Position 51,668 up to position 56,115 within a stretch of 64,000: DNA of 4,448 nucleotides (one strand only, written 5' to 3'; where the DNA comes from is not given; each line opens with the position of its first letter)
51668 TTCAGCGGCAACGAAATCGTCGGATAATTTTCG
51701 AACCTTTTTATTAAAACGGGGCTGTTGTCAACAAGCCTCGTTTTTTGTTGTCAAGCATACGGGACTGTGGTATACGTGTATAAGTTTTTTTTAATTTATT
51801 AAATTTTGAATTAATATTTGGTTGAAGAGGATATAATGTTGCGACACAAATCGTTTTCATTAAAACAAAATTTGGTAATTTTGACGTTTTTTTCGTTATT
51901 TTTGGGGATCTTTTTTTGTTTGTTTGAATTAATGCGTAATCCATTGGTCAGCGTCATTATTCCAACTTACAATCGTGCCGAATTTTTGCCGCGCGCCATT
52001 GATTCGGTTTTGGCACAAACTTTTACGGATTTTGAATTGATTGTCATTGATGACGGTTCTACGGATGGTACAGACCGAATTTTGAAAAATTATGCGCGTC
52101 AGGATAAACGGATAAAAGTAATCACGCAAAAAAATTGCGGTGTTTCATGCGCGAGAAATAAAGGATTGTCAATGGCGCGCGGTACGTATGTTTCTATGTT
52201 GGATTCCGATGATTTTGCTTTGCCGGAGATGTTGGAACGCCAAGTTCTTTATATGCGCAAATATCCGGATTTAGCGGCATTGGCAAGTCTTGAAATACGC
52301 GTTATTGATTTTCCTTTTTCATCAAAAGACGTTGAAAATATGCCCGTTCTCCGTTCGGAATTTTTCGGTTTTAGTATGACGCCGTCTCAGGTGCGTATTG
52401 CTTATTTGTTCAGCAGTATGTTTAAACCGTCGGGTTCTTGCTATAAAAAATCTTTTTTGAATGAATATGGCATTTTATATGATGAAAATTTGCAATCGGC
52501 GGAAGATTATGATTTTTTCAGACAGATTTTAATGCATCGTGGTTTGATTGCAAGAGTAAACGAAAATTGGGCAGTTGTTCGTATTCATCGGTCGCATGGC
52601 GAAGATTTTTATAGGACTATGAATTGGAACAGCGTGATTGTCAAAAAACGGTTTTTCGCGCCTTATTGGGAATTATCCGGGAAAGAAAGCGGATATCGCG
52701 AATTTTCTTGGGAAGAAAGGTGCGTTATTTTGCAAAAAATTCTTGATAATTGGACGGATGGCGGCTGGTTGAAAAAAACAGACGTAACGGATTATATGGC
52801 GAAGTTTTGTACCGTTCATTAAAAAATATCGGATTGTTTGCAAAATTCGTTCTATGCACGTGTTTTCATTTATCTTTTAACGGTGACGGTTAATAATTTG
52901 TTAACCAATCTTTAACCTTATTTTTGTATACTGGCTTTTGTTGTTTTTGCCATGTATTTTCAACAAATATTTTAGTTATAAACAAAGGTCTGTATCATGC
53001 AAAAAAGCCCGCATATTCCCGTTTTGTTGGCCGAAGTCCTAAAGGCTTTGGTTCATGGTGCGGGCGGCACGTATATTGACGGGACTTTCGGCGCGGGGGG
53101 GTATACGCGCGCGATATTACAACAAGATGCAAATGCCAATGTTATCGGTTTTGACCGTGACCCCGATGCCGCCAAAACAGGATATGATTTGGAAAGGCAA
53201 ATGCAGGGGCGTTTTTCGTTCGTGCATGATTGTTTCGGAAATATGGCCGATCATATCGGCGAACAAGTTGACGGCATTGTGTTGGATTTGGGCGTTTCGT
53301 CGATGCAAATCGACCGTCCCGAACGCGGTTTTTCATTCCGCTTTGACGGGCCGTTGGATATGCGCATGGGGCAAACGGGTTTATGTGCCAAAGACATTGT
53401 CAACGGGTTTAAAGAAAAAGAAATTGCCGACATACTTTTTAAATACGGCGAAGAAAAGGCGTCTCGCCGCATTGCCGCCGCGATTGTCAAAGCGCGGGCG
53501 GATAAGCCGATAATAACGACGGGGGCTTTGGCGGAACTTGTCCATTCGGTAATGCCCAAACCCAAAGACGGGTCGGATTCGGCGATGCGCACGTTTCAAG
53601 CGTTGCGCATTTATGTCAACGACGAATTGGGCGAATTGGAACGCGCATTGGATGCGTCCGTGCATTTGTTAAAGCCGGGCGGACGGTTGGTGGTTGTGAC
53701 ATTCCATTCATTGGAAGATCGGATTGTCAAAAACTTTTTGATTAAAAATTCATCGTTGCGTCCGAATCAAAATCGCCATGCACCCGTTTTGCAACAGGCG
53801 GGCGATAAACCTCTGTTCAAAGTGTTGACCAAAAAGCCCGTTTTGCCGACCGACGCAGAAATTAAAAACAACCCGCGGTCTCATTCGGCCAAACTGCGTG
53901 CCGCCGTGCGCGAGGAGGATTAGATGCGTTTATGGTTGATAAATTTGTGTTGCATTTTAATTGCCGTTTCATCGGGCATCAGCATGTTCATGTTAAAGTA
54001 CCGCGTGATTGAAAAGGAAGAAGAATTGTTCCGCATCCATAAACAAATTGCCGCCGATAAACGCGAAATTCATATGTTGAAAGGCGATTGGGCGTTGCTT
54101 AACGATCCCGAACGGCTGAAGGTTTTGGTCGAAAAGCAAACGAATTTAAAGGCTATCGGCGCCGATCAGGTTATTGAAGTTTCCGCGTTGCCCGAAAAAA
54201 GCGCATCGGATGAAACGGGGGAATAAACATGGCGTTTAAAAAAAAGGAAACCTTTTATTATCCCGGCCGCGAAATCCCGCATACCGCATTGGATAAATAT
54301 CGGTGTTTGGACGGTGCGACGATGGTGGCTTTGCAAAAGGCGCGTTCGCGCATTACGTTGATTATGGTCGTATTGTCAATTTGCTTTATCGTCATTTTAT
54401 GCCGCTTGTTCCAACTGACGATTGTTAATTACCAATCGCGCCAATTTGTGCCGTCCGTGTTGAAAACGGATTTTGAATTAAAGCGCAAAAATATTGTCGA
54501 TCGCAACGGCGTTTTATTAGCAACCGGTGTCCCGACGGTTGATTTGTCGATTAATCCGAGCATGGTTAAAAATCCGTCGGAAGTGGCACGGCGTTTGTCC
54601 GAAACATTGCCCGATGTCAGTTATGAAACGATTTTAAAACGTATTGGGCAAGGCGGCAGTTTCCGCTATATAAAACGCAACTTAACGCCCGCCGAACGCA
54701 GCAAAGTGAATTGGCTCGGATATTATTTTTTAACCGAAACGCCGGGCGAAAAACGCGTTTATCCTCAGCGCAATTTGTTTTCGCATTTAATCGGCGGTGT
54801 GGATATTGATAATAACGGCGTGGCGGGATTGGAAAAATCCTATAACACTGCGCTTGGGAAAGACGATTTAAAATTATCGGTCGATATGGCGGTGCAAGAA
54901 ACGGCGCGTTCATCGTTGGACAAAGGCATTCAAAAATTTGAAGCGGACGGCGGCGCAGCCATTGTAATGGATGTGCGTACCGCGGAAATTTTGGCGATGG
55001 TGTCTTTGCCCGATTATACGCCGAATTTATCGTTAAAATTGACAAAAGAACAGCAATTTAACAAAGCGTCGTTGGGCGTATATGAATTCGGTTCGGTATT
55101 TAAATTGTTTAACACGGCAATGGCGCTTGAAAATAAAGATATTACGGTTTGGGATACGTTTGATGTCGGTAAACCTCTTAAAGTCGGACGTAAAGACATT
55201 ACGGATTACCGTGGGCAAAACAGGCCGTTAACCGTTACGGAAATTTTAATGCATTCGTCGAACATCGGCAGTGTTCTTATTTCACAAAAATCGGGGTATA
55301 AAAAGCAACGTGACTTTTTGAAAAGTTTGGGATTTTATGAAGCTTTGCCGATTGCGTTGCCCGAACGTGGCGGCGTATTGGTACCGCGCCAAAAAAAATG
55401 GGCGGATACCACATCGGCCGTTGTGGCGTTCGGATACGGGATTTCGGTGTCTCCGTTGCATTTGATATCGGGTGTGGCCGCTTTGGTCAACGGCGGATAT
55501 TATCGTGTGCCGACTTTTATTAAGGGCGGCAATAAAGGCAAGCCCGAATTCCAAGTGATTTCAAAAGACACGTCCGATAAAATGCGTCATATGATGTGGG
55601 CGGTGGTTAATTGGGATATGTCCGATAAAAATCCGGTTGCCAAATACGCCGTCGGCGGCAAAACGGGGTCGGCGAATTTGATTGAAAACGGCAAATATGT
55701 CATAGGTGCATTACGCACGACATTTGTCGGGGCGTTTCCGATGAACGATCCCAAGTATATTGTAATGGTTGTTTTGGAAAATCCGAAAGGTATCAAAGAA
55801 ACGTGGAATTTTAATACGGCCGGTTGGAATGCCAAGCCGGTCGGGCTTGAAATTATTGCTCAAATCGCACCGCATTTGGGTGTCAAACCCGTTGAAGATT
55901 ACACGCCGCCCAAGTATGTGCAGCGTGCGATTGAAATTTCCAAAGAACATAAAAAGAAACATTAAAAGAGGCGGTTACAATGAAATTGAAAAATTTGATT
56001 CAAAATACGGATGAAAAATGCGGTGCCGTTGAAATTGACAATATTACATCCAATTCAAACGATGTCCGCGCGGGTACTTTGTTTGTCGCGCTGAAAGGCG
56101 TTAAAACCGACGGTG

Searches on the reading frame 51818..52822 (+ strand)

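Call 93: search_protein_families(library=pfam, proteins=[window:51818-52822:+], max_evalue=0.00001)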
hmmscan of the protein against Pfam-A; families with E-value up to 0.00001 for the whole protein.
window:51818-52822:+ (334 aa): 3 families
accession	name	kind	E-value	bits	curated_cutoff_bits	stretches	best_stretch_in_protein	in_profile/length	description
PF00535.33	Glycos_transf_2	-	1.3e-38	133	23.3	1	45-165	1-122/168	Glycosyl transferase family 2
PF10111.15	Glyco_tranf_2_2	-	1.1e-15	58.4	27.3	1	45-240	1-202/276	Glycosyltransferase like family 2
PF13641.12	Glyco_tranf_2_3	-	5.1e-14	53.3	27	1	44-243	3-200/230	Glycosyltransferase like family 2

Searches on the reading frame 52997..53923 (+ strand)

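Call 93: search_protein_families(library=pfam, proteins=[window:52997-53923:+], max_evalue=0.00001)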
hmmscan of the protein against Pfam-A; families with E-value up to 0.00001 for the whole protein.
window:52997-53923:+ (308 aa): 1 family
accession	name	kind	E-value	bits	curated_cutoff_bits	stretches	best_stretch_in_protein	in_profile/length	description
PF01795.25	Methyltransf_5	-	1.1e-100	337.5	27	1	4-303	2-306/309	MraW methylase family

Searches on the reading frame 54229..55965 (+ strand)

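Call 70: search_protein_families(library=pfam, proteins=[window:54229-55965:+], max_evalue=0.00001)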
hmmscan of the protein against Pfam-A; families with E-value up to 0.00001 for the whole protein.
window:54229-55965:+ (578 aa): 2 families
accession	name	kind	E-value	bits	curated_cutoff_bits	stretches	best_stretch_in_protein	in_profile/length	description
PF00905.27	Transpeptidase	-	6.5e-55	186.9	22.1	1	242-524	1-283/299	Penicillin binding protein transpeptidase domain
PF03717.20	PBP_dimer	-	2.3e-10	41.6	24.4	1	86-192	6-124/180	Penicillin-binding Protein dimerisation domain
